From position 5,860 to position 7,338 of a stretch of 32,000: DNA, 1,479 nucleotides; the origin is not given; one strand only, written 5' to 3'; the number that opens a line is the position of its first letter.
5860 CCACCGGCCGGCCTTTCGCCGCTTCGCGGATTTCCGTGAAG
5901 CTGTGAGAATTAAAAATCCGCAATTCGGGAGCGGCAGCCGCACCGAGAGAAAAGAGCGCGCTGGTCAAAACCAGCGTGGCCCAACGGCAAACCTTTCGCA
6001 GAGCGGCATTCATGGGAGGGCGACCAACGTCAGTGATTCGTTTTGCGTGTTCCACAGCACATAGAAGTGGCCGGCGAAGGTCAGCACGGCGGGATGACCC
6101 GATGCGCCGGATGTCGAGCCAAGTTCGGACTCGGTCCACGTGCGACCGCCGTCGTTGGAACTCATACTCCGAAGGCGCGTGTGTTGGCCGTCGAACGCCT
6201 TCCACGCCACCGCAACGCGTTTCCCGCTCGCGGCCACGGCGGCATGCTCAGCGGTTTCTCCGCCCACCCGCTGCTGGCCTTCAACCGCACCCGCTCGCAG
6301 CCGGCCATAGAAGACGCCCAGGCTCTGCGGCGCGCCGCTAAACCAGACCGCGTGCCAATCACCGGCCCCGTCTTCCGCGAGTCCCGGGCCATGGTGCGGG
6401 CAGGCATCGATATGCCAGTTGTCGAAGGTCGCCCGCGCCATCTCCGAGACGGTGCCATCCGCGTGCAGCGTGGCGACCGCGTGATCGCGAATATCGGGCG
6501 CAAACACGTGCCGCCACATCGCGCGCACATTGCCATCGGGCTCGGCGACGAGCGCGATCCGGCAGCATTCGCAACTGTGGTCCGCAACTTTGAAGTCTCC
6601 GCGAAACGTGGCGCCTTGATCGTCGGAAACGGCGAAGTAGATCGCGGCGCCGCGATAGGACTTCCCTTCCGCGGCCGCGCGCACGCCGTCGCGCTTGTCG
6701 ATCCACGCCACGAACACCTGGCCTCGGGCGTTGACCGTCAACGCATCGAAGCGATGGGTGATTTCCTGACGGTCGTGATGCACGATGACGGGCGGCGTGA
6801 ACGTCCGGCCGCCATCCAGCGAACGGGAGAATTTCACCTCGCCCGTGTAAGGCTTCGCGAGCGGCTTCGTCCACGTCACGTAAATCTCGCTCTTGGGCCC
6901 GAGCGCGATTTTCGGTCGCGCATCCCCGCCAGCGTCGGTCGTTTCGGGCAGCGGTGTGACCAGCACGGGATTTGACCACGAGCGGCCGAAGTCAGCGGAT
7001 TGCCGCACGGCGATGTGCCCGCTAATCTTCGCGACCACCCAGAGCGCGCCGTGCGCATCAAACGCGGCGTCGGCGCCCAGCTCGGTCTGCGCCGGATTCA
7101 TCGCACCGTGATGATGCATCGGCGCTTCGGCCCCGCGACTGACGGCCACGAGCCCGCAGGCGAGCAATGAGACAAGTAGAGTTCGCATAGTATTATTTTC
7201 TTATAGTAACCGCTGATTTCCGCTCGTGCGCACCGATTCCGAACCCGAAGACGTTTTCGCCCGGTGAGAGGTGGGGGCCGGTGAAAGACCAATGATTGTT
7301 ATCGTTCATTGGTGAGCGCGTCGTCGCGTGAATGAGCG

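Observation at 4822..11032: Candidate dedicated copper import and insertion module facing nosZ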

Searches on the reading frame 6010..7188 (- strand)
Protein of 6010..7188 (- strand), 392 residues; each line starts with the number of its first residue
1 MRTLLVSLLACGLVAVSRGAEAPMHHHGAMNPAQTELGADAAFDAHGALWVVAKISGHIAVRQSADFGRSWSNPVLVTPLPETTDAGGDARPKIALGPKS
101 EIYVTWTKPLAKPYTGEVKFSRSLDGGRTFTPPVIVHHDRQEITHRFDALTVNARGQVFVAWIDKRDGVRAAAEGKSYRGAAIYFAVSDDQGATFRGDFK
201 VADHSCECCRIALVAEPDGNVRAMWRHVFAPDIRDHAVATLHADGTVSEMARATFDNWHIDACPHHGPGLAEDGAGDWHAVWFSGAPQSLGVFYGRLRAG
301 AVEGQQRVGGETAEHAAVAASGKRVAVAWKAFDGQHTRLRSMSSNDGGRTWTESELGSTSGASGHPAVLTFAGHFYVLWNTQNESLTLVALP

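Call 5: search_protein_families(library=pfam, proteins=[window:6010-7188:-], max_evalue=0.01)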
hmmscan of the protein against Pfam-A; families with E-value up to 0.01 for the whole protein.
window:6010-7188:- (392 aa): 3 families
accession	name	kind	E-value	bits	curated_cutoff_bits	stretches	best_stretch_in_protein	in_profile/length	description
PF13088.12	BNR_2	-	7.8e-06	25.9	31.4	0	69-227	30-181/277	BNR repeat-like domain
PF24316.1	Tli3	-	0.00029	21.6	27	0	154-198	60-98/129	T6SS Tli3 immunity protein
PF02012.26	BNR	-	0.0052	17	27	0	344-352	3-11/12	BNR/Asp-box repeat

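Call 6: search_protein_families(library=ncbifam, proteins=[window:6010-7188:-], max_evalue=0.01)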
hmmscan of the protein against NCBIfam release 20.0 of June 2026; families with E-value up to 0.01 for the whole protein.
window:6010-7188:- (392 aa): 0 families

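Call 12: find_homologous_proteins(query=window:6010-7188:-, max_evalue=0.001)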
Query window:6010-7188:- (392 aa): 4131 proteins with E <= 0.001 among 8000 candidates; the best 120 are listed.
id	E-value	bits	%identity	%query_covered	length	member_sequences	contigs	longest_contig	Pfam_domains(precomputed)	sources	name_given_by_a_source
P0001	9.3e-267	903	100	100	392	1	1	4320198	PF13088.13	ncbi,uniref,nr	ncbi:hypothetical protein K0B96_16385 [Horticoccus luteus]|uniref:Exo-alpha-sialidase n=1 Tax=Hortic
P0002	1.6e-204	698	76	100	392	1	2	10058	PF02012.27,PF13088.13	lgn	-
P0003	2.4e-187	641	73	95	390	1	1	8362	PF13088.13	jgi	jgi:hypothetical protein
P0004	1.3e-183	629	69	100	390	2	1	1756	PF02012.27,PF13088.13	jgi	jgi:hypothetical protein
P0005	1.6e-182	625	70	99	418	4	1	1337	PF02012.27,PF13088.13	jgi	jgi:hypothetical protein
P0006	2.0e-181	622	75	93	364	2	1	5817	PF02012.27,PF13088.13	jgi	jgi:hypothetical protein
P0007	6.6e-181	620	68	100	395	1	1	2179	PF02012.27,PF13088.13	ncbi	-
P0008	7.5e-181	620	70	100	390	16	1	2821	PF13088.13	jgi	jgi:hypothetical protein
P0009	2.1e-179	615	68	100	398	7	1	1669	PF02012.27,PF13088.13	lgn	-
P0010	5.2e-177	607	68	100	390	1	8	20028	PF13088.13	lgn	-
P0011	3.4e-176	604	70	95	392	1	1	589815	PF02012.27,PF13088.13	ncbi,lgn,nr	ncbi:hypothetical protein DB347_05060 [Opitutaceae bacterium EW11]|nr:hypothetical protein DB347_050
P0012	3.7e-176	604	69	97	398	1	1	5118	-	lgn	-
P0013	1.4e-175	602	66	99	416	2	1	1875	PF13088.13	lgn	-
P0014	6.0e-173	594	69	97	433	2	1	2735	PF02012.27,PF13088.13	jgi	-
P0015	8.7e-173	593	66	100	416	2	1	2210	PF02012.27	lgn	-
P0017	7.2e-170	584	65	100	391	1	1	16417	PF13088.13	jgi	jgi:hypothetical protein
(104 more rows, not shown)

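Call 15: find_related_loci(query=A1, collection=genome_contigs, flank=10000)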
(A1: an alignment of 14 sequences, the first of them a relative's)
Query A1 (392 aa) in genome_contigs; peptide patterns used: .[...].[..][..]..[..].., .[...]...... (x = any residue, [..] = any of these).
164 stretches matched a pattern; 114 encode a relative of the query (tblastn E <= 1e-3); the best 80 are kept; 80 distinct loci.
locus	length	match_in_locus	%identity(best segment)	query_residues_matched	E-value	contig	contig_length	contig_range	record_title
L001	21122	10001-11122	70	19-392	1e-175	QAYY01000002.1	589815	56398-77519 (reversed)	Opitutaceae bacterium EW11 EW11_contig_2_coverage:, whole genome shotgun sequence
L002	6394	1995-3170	65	3-392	1e-164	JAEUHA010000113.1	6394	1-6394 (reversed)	MAG: Opitutaceae bacterium isolate new MAG-5 k141_2313598, whole genome shotgun sequence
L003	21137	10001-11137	65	19-392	9e-163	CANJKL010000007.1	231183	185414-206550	MAG: Opitutae bacterium isolate RH-23may17-1170 genome assembly, contig: RH-23may17-C220, whole genome shotgun sequence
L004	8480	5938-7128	60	6-392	5e-159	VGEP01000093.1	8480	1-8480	MAG: Alphaproteobacteria bacterium isolate K_Offshore_80m_m2_123 K_Offshore_80m_m2_123_Ga0194132_10016093, whole genome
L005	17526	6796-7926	68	20-392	7e-159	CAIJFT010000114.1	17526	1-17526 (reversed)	MAG: uncultured Opitutae bacterium isolate Ki3-D2_bin-2221 genome assembly, contig: bin-2221:114/469, whole genome shotg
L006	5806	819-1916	65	28-392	2e-159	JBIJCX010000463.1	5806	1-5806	MAG: Opitutaceae bacterium isolate ME2006-08-22D15_3300044611_group2_bin127 Rohwer_bin2637_scaffold_24739_c1, whole geno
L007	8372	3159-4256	65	28-392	1e-157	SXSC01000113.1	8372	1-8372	MAG: Opitutaceae bacterium isolate F1-140-MAGs074 F1-140__c155963, whole genome shotgun sequence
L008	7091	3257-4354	64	28-392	1e-157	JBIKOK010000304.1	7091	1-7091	MAG: Opitutaceae bacterium isolate ME2014-11-02_3300042937_group5_bin77 Rohwer_bin2636_scaffold_9478_c1, whole genome sh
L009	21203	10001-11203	60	1-392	6e-157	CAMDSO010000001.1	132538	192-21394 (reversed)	MAG: Bordetella parapertussis isolate TrH-03may19-76 genome assembly, contig: TrH-03may19-C102, whole genome shotgun seq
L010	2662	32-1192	61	4-392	3e-166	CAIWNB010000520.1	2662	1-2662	MAG: uncultured beta proteobacterium isolate KTt_bin-1913 genome assembly, contig: bin-1913:520/545, whole genome shotgu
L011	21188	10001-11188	62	2-392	4e-160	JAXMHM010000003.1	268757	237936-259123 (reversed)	MAG: Opitutaceae bacterium isolate STL-VER4 C2.164.fa-3, whole genome shotgun sequence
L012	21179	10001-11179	60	8-392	1e-153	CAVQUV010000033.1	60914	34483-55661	MAG: uncultured beta proteobacterium isolate MFD10007.bin.1.21 genome assembly, contig: contig_91226, whole genome shotg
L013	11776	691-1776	63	28-391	4e-152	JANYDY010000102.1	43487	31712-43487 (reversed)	MAG: Betaproteobacteria bacterium isolate 336R_metabinner_94 336R_k141_1653531, whole genome shotgun sequence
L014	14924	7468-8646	58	1-392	1e-150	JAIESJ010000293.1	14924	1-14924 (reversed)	MAG: Burkholderiales bacterium isolate co.spades.METABAT.2.5kb_011 c_000000433577, whole genome shotgun sequence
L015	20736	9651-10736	63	31-391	9e-150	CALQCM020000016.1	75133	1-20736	MAG: Chitinophaga pinensis isolate HRS-HS12-bin-37 genome assembly, contig: HRSG-H12-C290, whole genome shotgun sequence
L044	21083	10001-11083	57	30-391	5e-137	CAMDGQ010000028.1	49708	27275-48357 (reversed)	MAG: Tepidiphilus sp. J10 isolate MiH-14oct19-223 genome assembly, contig: MiH-14oct19-C1110, whole genome shotgun seque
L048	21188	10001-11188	56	1-391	2e-135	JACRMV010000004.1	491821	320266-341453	MAG: Rhodocyclales bacterium isolate NC_groundwater_1916_Pr3_S2p5_61_40 SR2-18-S2p5_coassembly_scaffold_73927, whole gen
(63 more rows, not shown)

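Call 41: find_encoding_contigs(protein=P0002, flank=10000, max_places=3)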
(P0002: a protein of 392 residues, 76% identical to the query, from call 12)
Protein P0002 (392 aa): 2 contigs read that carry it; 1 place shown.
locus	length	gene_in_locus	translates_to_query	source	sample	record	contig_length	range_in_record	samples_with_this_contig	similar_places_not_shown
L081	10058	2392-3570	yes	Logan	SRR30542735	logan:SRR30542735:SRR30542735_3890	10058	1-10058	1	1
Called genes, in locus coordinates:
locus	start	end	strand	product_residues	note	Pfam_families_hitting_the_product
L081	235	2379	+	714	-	PF07715:Plug, PF00593:TonB_dep_Rec_b-barrel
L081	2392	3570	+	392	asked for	PF02012:BNR (faint), PF13088:BNR_2 (faint)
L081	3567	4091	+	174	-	PF00578:AhpC-TSA (weak)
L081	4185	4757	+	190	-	PF14066:DUF4256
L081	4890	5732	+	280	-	PF00106:adh_short, PF01370:Epimerase (weak), PF08659:KR, PF23441:SDR (faint), PF13561:adh_short_C2, PF08643:DUF1776 (weak)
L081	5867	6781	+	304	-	PF01259:SAICAR_synt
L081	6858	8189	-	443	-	PF00994:MoCF_biosynth, PF18146:CinA_KH (weak), PF02464:CinA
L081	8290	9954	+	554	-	PF01541:GIY-YIG, PF02151:UVR, PF08459:UvrC_RNaseH_dom, PF12826:HHH_2 (faint)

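Call 42: find_encoding_contigs(protein=P0010, flank=10000, max_places=3)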
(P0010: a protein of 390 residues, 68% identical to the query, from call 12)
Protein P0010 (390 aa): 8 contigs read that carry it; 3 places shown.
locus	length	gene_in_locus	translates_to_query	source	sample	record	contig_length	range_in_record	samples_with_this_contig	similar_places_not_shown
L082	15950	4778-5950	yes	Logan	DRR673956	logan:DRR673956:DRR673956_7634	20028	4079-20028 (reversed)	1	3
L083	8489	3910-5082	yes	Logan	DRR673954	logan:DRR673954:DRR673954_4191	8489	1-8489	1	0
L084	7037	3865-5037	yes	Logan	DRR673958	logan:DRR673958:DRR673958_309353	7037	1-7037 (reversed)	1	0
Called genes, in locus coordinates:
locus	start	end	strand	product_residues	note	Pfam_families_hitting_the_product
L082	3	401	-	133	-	?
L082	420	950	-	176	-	PF13473:Cupredoxin_1 (weak), PF00127:Copper-bind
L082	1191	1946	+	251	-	PF11604:CusF_Ec, PF08534:Redoxin (weak), PF02630:SCO1-SenC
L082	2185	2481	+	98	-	-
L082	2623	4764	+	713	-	PF07715:Plug, PF00593:TonB_dep_Rec_b-barrel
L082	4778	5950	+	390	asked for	PF13088:BNR_2 (weak)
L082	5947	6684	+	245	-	PF00578:AhpC-TSA (faint)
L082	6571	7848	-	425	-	PF02308:MgtC, PF13194:DUF4010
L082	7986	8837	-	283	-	PF00245:Alk_phosphatase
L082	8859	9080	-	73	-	-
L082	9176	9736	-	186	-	PF03929:PepSY_TM (faint), PF16357:PepSY_TM_like_2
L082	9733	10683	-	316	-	PF01903:CbiX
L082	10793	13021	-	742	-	PF07715:Plug, PF00593:TonB_dep_Rec_b-barrel, PF14905:OMP_b-brl_3 (weak)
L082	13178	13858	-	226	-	PF00165:HTH_AraC (faint), PF12833:HTH_18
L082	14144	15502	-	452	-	PF03929:PepSY_TM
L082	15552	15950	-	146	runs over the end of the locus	PF05425:CopD (weak)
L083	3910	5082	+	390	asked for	PF13088:BNR_2 (weak)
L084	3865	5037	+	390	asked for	PF13088:BNR_2 (weak)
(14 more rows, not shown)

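Call 43: find_encoding_contigs(protein=P0017, flank=10000, max_places=2)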
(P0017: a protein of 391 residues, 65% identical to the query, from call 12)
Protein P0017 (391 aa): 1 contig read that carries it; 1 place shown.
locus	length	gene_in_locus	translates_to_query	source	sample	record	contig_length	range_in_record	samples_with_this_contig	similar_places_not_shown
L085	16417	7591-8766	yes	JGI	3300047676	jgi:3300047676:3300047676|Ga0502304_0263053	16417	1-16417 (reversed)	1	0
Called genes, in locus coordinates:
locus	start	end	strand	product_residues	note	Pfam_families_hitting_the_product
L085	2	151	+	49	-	?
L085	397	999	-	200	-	PF00694:Aconitase_C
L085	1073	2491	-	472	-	PF00330:Aconitase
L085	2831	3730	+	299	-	PF00126:HTH_1, PF03466:LysR_substrate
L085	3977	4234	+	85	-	PF13560:HTH_31, PF01381:HTH_3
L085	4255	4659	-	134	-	PF00072:Response_reg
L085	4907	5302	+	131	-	-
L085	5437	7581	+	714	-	PF07715:Plug, PF00593:TonB_dep_Rec_b-barrel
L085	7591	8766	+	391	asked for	PF13088:BNR_2 (faint)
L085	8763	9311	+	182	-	PF08534:Redoxin (weak), PF00578:AhpC-TSA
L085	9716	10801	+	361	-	-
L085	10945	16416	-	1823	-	?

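Call 48: search_solved_structures(query=A4, max_evalue=1)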
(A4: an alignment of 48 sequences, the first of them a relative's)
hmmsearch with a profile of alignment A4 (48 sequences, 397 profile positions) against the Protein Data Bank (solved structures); distinct sequences matched with E-value up to 1: 42.
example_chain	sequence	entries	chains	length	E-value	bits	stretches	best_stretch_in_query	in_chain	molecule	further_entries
4fj6_A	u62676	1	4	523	0.00033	22.9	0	60-85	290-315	glycoside hydrolase family 33, candidate sialidase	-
6mnj_A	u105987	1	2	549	0.00082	21.6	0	62-85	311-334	Hz136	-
5kky_A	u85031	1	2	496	0.0019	20.4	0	63-86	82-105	Sialidase A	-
2ya4_A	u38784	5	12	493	0.0019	20.4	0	63-86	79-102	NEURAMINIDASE A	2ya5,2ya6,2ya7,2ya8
2w20_A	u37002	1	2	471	0.002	20.4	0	63-86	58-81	SIALIDASE A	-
3h71_A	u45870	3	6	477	0.0022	20.2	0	63-86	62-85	Sialidase A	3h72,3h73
7a54_A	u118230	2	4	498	0.0023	20.2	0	63-86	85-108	Sialidase A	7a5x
2vvz_A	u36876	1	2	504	0.0025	20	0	63-86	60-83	SIALIDASE A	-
6qzh_A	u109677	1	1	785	0.0039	19.4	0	63-86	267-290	C-C chemokine receptor type 7,Sialidase A,C-C chemokine receptor type 7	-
2bf6_A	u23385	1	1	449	0.0053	19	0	58-84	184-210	EXO-ALPHA-SIALIDASE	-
8u2a_A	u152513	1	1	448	0.0054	19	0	58-84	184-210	Exo-alpha-sialidase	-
8u5o_A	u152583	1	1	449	0.0054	19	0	58-84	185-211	Exo-alpha-sialidase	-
2vk5_A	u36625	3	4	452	0.0054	19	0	58-84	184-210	EXO-ALPHA-SIALIDASE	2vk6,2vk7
5tsp_A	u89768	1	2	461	0.0059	18.8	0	58-84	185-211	Sialidase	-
9k6l_R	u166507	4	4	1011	0.012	17.8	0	63-86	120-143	exo-alpha-sialidase,Taste receptor type 2 member 16,LgBiT | Fusion protein 1,exo-alpha-sialidase,Taste receptor type 2 member 16,Fusion protein 2,exo- | Fusion 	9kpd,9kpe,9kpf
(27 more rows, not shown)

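Call 57: predict_structure(alignment_id=A4)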
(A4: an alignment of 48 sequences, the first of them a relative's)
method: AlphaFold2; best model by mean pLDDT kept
length: 392 residues; sequences in the alignment: 48
mean_pLDDT: 88.3   pTM: 0.87
mean pLDDT of the five models: 88.3, 87.9, 87.2, 87.0, 86.7
residues with pLDDT >= 90: 264; 70-90: 81; 50-70: 33; < 50: 14
segments of 3 or more residues with pLDDT < 50: 17-30
pLDDT, mean of each block of 10 residues (from residue 1): 69 51 40 71 97 93 96 96 71 94 93 81 97 88 71 98 86 85 96 96 89 97 95 93 98 88 82 97 91 95 95 95 97 94 97 96 93 96 87 91
secondary structure, 60 per line:
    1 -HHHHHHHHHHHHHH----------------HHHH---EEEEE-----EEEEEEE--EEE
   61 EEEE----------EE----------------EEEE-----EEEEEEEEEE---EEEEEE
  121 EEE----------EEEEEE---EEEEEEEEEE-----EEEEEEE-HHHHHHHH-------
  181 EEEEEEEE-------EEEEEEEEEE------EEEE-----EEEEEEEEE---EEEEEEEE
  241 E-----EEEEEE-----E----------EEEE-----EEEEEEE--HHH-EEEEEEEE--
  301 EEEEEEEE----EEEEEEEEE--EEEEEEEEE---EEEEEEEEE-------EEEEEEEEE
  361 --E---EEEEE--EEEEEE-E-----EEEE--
elements in order: H2-15 H32-35 E39-43 E49-55 E58-64 E93-96 E102-111 E115-123 E134-139 E143-152 E158-164 H166-173 E181-188 E196-205 E212-215 E221-229 E233-241 E247-252 E269-272 E278-284 E291-298 E301-308 E313-321 E324-332 E336-344 E352-360 E367-371 E374-379 E387-390

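Call 61: fold_search(model_id=the predicted structure, library=pdb)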
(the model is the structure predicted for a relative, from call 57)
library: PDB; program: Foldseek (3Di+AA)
matches with E <= 10: 1156; with E <= 0.001: 413
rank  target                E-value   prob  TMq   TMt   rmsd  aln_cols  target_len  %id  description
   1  8gn6_A                9.7e-12  1.00  0.48  0.40   7.8       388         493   17  Crystallization of Sialidase from Porphyromonas gingivalis (released 2023-04-19)
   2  8feb                  1.6e-11  1.00  0.51  0.42   7.2       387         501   18  Crystal Structure of Porphyromonas gingivalis Sialidase (PG_0352) (released 2023-10-04)
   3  8t1z                  1.7e-11  1.00  0.51  0.41   7.5       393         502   16  Crystal Structure of Porphyromonas gingivalis Sialidase (PG_0352) Bound to Neu5Ac (NANA) (released 2023-10-04)
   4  8t1y                  1.9e-11  1.00  0.50  0.41   7.4       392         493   16  Crystal Structure of Porphyromonas gingivalis Sialidase (PG_0352) Bound to Neu5Ac2en (DANA) (released 2023-10-04)
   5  8gn6_B                3.2e-11  1.00  0.49  0.40   7.6       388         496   17  Crystallization of Sialidase from Porphyromonas gingivalis (released 2023-04-19)
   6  8t24                  3.5e-11  1.00  0.51  0.42   7.2       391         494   17  Crystal Structure of Porphyromonas gingivalis Sialidase (PG_0352)- Fructose bound in CBM (released 2023-10-04)
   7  5mum                  5.0e-11  1.00  0.56  0.56   6.8       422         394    8  Glycoside Hydrolase BACINT_00347 (released 2017-04-26)
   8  6rgr                  5.2e-11  1.00  0.59  0.67   5.9       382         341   12  Photorhabdus asymbiotica lectin PHL in complex with L-rhamnose (released 2020-07-01)
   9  8gn6_C                6.1e-11  1.00  0.50  0.41   7.2       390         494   17  Crystallization of Sialidase from Porphyromonas gingivalis (released 2023-04-19)
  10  8t26                  7.4e-11  1.00  0.51  0.41   7.4       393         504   17  Crystal Structure of Porphyromonas gingivalis Sialidase (PG_0352) D219A mutant bound to 3'-Sialyllactose (only Neu5Ac vi (released 2023-10-04)
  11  5mvh                  9.5e-11  1.00  0.55  0.55   6.9       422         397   10  Glycoside Hydrolase BACCELL_00856 (released 2017-04-26)
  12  4q6k_A                1.2e-10  1.00  0.47  0.37   7.9       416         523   14  Crystal structure of a putative neuraminidase (BACCAC_01090) from Bacteroides caccae ATCC 43185 at 1.90 A resolution ( (released 2014-10-01)
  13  6mnj_A                1.8e-10  1.00  0.47  0.38   6.7       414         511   15  Hadza microbial sialidase Hz136 (released 2019-10-02)
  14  5muk                  2.1e-10  1.00  0.56  0.58   6.6       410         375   10  Glycoside Hydrolase BT3686 (released 2017-04-26)
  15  5uam_A                2.3e-10  1.00  0.59  0.53   7.3       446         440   10  Structure of a new family of Polysaccharide lyase PL25-Ulvanlyase. (released 2017-03-29)
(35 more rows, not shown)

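Call 63: search_protein_representatives(protein=window:6010-7188:-)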
Query: 392 residues. Proteins with E-value up to 0.001 (for the whole library): 7262; up to 1e-10: 2202; up to 1e-30: 281. The best 150 are listed.
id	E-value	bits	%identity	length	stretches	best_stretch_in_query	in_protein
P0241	1.2e-118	413.1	61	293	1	100-389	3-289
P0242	3.1e-115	401.9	49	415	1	9-391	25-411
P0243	5.2e-104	364.9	62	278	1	20-276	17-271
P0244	2.0e-102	359.7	47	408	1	6-388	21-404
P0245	1.7e-101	356.6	54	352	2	234-391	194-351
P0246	2.3e-98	346.3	48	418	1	8-392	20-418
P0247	1.4e-97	343.8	47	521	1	41-389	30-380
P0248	5.0e-96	338.6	46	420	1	12-391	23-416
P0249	2.9e-94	332.9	48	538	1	25-383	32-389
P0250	7.6e-93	328.2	43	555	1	40-391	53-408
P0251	5.5e-92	325.4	47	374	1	22-385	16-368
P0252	9.8e-92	324.5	45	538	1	32-381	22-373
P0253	1.2e-91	324.3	44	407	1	15-391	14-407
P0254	9.2e-91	321.3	70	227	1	12-223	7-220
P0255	5.3e-89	315.5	43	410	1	38-391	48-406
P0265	2.6e-83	296.8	41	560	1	41-391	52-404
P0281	3.2e-78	280.0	36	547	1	6-392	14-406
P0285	2.0e-77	277.4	43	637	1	23-390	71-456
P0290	6.4e-77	275.7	40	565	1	43-389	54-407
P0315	2.1e-67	244.4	35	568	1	41-382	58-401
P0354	1.3e-55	205.6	37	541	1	39-391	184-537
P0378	8.0e-48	179.9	35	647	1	43-392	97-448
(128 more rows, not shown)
